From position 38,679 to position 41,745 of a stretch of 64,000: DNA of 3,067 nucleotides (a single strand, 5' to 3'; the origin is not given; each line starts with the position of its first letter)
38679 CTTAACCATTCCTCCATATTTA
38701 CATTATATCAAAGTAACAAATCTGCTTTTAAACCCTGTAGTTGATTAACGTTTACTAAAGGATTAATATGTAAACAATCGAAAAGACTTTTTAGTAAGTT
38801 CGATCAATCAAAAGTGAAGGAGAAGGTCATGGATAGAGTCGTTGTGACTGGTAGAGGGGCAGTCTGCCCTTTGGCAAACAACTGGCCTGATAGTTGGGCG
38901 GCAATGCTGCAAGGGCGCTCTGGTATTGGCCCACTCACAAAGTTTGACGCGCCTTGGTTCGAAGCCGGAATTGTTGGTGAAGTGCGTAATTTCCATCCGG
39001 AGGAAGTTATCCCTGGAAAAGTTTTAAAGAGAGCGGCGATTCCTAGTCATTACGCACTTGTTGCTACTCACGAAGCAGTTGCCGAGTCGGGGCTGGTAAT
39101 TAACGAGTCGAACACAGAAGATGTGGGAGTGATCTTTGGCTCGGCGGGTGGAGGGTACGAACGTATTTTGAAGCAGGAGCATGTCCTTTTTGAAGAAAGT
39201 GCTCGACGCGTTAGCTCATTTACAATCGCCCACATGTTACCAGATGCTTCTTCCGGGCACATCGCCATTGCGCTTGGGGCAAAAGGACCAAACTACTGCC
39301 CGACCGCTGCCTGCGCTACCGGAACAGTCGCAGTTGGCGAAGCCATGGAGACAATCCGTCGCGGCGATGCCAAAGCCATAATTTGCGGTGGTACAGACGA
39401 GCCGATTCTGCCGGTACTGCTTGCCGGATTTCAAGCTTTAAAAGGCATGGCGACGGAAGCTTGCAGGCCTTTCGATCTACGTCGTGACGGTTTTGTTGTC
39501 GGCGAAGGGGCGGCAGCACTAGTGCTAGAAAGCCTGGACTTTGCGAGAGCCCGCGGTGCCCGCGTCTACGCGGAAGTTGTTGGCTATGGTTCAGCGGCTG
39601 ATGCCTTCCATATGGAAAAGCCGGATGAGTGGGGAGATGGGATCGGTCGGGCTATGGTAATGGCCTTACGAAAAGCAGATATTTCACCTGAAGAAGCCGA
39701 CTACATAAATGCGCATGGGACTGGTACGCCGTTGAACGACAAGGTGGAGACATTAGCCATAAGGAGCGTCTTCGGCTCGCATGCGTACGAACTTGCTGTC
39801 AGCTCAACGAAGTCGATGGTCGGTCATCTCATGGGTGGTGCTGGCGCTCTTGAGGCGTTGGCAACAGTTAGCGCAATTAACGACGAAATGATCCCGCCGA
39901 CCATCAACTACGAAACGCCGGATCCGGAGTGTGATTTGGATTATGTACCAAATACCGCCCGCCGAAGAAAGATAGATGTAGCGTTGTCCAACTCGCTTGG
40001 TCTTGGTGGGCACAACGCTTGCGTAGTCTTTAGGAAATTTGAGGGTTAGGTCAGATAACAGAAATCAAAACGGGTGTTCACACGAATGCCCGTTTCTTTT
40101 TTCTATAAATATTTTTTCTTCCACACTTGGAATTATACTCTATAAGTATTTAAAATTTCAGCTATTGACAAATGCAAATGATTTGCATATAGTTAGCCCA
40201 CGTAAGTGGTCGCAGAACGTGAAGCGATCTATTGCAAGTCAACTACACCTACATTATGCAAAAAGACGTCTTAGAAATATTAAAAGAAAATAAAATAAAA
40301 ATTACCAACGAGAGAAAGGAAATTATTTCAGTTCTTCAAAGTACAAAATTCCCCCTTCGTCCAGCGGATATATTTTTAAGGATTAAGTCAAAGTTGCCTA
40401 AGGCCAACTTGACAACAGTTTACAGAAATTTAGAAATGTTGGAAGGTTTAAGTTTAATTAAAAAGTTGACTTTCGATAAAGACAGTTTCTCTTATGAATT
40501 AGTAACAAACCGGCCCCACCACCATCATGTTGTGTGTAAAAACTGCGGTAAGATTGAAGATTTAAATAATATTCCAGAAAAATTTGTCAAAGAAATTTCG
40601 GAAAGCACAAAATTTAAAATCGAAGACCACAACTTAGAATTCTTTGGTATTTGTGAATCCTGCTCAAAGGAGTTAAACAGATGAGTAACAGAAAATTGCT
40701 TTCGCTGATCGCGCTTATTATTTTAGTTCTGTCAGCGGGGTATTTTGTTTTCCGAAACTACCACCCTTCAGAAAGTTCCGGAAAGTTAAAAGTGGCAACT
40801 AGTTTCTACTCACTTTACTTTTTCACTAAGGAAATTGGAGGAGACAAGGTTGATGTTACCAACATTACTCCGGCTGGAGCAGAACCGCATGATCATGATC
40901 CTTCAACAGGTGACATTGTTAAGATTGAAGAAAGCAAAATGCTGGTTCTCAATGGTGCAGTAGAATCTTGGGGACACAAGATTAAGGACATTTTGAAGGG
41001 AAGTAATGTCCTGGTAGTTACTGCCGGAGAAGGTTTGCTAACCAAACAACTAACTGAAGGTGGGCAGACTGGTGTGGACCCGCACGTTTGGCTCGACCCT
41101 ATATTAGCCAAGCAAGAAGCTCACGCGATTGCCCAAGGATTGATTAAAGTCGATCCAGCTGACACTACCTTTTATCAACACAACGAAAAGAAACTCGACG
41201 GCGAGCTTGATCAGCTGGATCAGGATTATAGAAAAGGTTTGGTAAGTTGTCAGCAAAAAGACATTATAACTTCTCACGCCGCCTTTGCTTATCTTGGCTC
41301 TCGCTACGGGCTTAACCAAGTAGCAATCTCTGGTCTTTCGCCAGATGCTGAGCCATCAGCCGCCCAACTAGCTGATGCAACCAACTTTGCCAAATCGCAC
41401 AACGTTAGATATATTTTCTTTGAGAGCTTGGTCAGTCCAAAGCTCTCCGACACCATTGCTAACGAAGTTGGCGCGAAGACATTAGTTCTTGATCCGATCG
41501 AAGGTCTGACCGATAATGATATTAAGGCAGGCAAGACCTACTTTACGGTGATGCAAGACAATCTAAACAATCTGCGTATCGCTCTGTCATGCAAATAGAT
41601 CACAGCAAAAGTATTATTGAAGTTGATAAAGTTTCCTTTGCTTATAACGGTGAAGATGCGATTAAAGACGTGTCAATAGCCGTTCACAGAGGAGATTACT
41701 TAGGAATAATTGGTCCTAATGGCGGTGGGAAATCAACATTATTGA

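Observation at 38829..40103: Stand-alone KAS II (fabF) with raised GC in a lineage expected to lack fatty-acid synthesis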

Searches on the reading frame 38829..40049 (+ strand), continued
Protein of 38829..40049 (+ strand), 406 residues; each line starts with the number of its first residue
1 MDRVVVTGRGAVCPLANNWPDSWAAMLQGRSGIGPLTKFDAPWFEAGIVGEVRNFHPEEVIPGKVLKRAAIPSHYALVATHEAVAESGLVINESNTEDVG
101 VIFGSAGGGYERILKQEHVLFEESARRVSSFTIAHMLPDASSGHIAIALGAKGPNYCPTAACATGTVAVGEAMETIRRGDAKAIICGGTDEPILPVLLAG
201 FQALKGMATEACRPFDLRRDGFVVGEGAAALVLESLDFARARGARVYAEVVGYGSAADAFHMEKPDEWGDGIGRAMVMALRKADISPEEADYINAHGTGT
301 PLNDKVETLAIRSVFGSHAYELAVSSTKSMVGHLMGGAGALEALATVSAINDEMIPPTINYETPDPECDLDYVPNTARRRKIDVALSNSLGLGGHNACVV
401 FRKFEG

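Call 9: find_encoding_contigs(protein=P0001, flank=10000, max_places=4)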
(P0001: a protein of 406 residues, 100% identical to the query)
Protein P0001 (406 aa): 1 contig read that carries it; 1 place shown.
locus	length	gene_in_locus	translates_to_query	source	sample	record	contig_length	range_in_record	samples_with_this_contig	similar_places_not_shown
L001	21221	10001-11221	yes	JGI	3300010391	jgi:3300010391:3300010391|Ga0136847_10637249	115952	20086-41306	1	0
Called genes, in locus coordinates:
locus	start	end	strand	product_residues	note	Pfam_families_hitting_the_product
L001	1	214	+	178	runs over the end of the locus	PF00281:Ribosomal_L5, PF00673:Ribosomal_L5_C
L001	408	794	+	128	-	PF00410:Ribosomal_S8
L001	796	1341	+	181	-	PF00347:Ribosomal_L6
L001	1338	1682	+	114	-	PF00861:Ribosomal_L18p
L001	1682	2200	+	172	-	PF00333:Ribosomal_S5, PF03719:Ribosomal_S5_C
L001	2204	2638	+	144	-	PF00828:Ribosomal_L27A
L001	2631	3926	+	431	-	PF00344:SecY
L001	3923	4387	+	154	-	PF00406:ADK, PF02224:Cytidylate_kin (weak), PF13238:AAA_18, PF13671:AAA_33 (faint), PF13207:AAA_17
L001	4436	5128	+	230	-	PF00557:Peptidase_M24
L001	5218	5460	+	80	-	PF01176:eIF-1a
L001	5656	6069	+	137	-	PF00416:Ribosomal_S13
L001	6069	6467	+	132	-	PF00411:Ribosomal_S11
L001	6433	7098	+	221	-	PF00163:Ribosomal_S4, PF01479:S4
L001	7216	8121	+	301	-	PF01193:RNA_pol_L, PF01000:RNA_pol_A_bac, PF03118:RNA_pol_A_CTD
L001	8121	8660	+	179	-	PF01196:Ribosomal_L17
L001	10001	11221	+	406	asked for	PF00109:ketoacyl-synt, PF02801:Ketoacyl-synt_C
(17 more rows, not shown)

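Call 10: find_encoding_contigs(protein=P0010, flank=10000, max_places=3)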
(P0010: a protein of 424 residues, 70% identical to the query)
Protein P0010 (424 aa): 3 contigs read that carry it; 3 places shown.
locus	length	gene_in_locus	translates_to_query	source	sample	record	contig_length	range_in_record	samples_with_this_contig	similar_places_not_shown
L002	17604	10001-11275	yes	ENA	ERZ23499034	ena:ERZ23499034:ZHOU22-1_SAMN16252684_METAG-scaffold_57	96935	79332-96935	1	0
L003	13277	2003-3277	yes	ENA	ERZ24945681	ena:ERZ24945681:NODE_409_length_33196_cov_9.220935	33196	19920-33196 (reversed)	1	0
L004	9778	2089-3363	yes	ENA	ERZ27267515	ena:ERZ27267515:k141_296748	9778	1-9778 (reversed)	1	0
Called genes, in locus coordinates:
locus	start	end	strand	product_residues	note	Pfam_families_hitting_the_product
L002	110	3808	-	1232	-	PF02811:PHP, PF07733:DNA_pol3_alpha, PF17657:DNA_pol3_finger, PF14579:HHH_6, PF01336:tRNA_anti-codon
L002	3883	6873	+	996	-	PF13271:DUF4062, PF25872:HTH_77 (weak), PF13424:TPR_12 (weak)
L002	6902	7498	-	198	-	PF11303:DUF3105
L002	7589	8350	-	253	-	PF04203:Sortase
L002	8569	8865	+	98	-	PF01106:NifU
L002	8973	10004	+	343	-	PF00698:Acyl_transf_1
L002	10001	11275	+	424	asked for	PF00109:ketoacyl-synt, PF02801:Ketoacyl-synt_C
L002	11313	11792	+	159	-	PF11716:MDMPI_N, PF12867:DinB_2 (weak)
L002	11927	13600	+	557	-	PF01368:DHH, PF02272:DHHA1, PF17768:RecJ_OB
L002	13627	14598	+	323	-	PF26549:Tricorn_N (weak), PF00930:DPPIV_N (weak), PF07676:PD40 (faint)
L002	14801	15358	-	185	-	-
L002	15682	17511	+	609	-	PF01336:tRNA_anti-codon, PF00152:tRNA-synt_2, PF02938:GAD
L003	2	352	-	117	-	?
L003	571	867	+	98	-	PF01106:NifU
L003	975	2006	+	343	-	PF00698:Acyl_transf_1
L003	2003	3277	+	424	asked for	PF00109:ketoacyl-synt, PF02801:Ketoacyl-synt_C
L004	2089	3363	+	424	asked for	PF00109:ketoacyl-synt, PF02801:Ketoacyl-synt_C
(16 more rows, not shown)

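Call 15: find_encoding_contigs(protein=window:38829-40049:+, flank=10000, max_places=4)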
Protein window:38829-40049:+ (406 aa): 3 contigs read that carry it; 1 place shown.
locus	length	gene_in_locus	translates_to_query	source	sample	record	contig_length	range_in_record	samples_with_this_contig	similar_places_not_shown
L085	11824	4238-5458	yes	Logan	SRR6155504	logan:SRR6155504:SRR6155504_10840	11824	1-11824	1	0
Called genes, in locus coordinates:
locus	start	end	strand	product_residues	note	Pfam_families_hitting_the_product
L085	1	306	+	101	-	?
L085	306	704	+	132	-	PF00411:Ribosomal_S11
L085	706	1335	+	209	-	PF00163:Ribosomal_S4, PF01479:S4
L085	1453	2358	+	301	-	PF01193:RNA_pol_L, PF01000:RNA_pol_A_bac, PF03118:RNA_pol_A_CTD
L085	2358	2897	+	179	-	PF01196:Ribosomal_L17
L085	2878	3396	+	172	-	PF00572:Ribosomal_L13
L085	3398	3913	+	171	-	PF00380:Ribosomal_S9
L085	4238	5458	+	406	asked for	PF00109:ketoacyl-synt, PF02801:Ketoacyl-synt_C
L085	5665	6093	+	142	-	PF01475:FUR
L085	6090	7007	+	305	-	PF01297:ZnuA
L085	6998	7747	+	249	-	PF00005:ABC_tran, PF13304:AAA_21 (faint)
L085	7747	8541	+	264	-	PF00950:ABC-3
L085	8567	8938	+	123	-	-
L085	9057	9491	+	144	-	PF13473:Cupredoxin_1, PF00127:Copper-bind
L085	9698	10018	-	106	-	-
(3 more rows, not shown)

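Call 35: find_encoding_contigs(protein=P0079, flank=10000, max_places=2)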
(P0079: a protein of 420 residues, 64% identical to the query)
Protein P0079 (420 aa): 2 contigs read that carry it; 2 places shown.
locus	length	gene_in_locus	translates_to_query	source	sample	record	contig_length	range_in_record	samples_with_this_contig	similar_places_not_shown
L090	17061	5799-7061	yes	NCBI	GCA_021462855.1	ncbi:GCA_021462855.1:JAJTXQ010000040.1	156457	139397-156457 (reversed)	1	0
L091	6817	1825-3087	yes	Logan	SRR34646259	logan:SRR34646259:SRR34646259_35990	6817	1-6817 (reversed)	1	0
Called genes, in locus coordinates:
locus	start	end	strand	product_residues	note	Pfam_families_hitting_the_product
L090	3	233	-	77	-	?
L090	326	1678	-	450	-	PF00009:GTP_EFTU (weak), PF00071:Ras (faint), PF01926:MMR_HSR1, PF02421:FeoB_N, PF02421:FeoB_N, PF01926:MMR_HSR1, PF00009:GTP_EFTU (weak), PF14714:KH_dom-like, +3 more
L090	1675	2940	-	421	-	PF07949:YbbR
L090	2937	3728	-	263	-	PF02457:DAC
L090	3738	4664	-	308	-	PF02729:OTCace_N, PF00185:OTCace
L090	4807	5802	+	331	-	PF00698:Acyl_transf_1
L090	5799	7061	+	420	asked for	PF00109:ketoacyl-synt, PF02801:Ketoacyl-synt_C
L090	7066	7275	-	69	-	-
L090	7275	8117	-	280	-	PF01555:N6_N4_Mtase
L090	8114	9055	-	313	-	PF06574:FAD_syn, PF01687:Flavokinase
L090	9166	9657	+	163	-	-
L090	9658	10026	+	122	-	PF06262:Zincin_1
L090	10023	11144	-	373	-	PF02595:Gly_kinase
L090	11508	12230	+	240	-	-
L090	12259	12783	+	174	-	PF04079:SMC_ScpB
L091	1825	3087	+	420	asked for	PF00109:ketoacyl-synt, PF02801:Ketoacyl-synt_C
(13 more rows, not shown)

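Call 36: find_encoding_contigs(protein=P0033, flank=10000, max_places=2)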
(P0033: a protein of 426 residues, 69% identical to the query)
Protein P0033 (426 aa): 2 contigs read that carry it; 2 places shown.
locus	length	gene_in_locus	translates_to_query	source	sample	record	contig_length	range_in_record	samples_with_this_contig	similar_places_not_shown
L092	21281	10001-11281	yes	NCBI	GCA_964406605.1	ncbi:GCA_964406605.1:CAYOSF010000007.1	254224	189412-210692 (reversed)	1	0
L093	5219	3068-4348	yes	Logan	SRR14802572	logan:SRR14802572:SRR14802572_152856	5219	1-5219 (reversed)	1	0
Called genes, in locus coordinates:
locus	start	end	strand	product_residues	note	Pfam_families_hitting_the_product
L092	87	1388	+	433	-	PF09594:GT87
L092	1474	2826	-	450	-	PF02550:AcetylCoA_hydro (weak), PF13336:AcetylCoA_hyd_C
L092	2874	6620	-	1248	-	PF02811:PHP, PF07733:DNA_pol3_alpha, PF17657:DNA_pol3_finger, PF14579:HHH_6, PF01336:tRNA_anti-codon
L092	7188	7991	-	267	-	PF00583:Acetyltransf_1, PF13673:Acetyltransf_10, PF13508:Acetyltransf_7, PF08445:FR47 (weak)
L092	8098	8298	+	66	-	PF09360:zf-CDGSH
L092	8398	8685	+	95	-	PF01106:NifU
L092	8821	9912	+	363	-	PF00698:Acyl_transf_1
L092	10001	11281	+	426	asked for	PF00109:ketoacyl-synt, PF02801:Ketoacyl-synt_C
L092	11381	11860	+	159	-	-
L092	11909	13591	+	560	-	PF01368:DHH, PF02272:DHHA1, PF17768:RecJ_OB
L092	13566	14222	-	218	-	-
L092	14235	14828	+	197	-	-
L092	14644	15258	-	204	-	PF01135:PCMT (weak), PF01209:Ubie_methyltran, PF13847:Methyltransf_31, PF08241:Methyltransf_11, PF08242:Methyltransf_12, PF13649:Methyltransf_25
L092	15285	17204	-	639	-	PF00012:HSP70, PF06723:MreB_Mbl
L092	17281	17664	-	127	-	PF13650:Asp_protease_2, PF13975:gag-asp_proteas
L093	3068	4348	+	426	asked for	PF00109:ketoacyl-synt, PF02801:Ketoacyl-synt_C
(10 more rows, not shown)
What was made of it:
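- The unusual gate and pocket residues are inherited from Chloroflexota, where the gene sits beside fabD in housekeeping neighbourhoods (calls 10, 35, 36).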

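Call 42: list_cluster_members(proteins=[window:38829-40046:+, window:12102-12782:+])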
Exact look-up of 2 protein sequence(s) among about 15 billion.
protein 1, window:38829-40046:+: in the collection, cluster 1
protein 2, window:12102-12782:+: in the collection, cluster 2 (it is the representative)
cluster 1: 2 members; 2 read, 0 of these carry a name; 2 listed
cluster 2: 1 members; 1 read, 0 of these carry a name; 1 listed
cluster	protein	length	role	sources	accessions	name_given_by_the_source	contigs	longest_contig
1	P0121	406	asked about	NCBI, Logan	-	-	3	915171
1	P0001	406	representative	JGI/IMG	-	-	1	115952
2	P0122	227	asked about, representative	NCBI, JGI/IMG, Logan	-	-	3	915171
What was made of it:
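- On FabF / beta-ketoacyl-ACP synthase II (TIGR03150 equivalog): The remaining roughly 835 kb of the 915-kb contig (call 42) could not be read.
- Real locus: the exact protein is on a 915,171-bp NCBI contig (call 42).
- Tried and rejected: The exact protein lies on a 915,171-bp NCBI contig (call 42), but loci can be fetched only within 10 kb of window genes.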

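Call 57: predict_structure(alignment_id=A1)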
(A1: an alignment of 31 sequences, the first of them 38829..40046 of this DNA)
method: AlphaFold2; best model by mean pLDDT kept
length: 406 residues; sequences in the alignment: 31
mean_pLDDT: 49.0   pTM: 0.54
mean pLDDT of the five models: 49.0, 40.6, 32.6, 31.8, 31.4
residues with pLDDT >= 90: 14; 70-90: 77; 50-70: 63; < 50: 252
segments of 3 or more residues with pLDDT < 50: 1-15, 31-234, 252-254, 256-269, 331-338, 360-362, 393-395
pLDDT, mean of each block of 10 residues (from residue 1): 36 48 65 36 29 25 26 35 36 41 33 41 40 29 32 35 36 42 35 29 30 28 29 51 54 46 41 76 87 73 72 90 74 42 75 74 64 71 83 59 74
secondary structure, 60 per line:
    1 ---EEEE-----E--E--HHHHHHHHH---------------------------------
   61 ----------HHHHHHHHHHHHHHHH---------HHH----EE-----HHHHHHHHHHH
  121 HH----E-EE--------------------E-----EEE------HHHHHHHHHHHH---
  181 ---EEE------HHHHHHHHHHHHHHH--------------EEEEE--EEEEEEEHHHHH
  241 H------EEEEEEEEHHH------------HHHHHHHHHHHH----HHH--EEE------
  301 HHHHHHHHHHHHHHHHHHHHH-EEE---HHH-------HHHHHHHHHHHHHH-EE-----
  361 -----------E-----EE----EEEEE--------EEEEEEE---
elements in order: E4-7 H19-27 H71-86 H110-122 E157-159 H166-177 E184-186 H193-207 E222-226 E229-235 H236-241 E248-255 H271-282 E292-294 H301-321 E323-325 H339-352 E384-388 E397-403

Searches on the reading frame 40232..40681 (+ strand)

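Call 5: search_protein_families(library=pfam, proteins=[window:40232-40681:+])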
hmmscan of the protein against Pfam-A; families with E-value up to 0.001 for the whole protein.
window:40232-40681:+ (150 aa): 1 family
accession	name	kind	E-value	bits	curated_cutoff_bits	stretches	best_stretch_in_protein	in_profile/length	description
PF01475.25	FUR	-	8.2e-28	97.4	23.1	1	20-137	2-120/121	Ferric uptake regulator family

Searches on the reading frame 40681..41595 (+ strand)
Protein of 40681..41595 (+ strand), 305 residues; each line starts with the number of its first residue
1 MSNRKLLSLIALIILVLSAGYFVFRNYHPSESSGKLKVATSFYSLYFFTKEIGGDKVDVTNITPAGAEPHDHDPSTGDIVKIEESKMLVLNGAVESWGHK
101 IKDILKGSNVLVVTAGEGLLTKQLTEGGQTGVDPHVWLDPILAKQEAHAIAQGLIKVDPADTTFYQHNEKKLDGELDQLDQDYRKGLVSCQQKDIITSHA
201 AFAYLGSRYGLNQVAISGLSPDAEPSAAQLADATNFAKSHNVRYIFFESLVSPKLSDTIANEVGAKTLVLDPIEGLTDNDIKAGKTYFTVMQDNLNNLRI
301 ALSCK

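Call 5: search_protein_families(library=pfam, proteins=[window:40681-41595:+])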
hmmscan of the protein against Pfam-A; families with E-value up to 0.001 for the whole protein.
window:40681-41595:+ (305 aa): 1 family
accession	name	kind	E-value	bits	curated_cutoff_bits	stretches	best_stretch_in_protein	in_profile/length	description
PF01297.22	ZnuA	-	2.9e-78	263.4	29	1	38-299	1-261/263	Zinc-uptake complex component A periplasmic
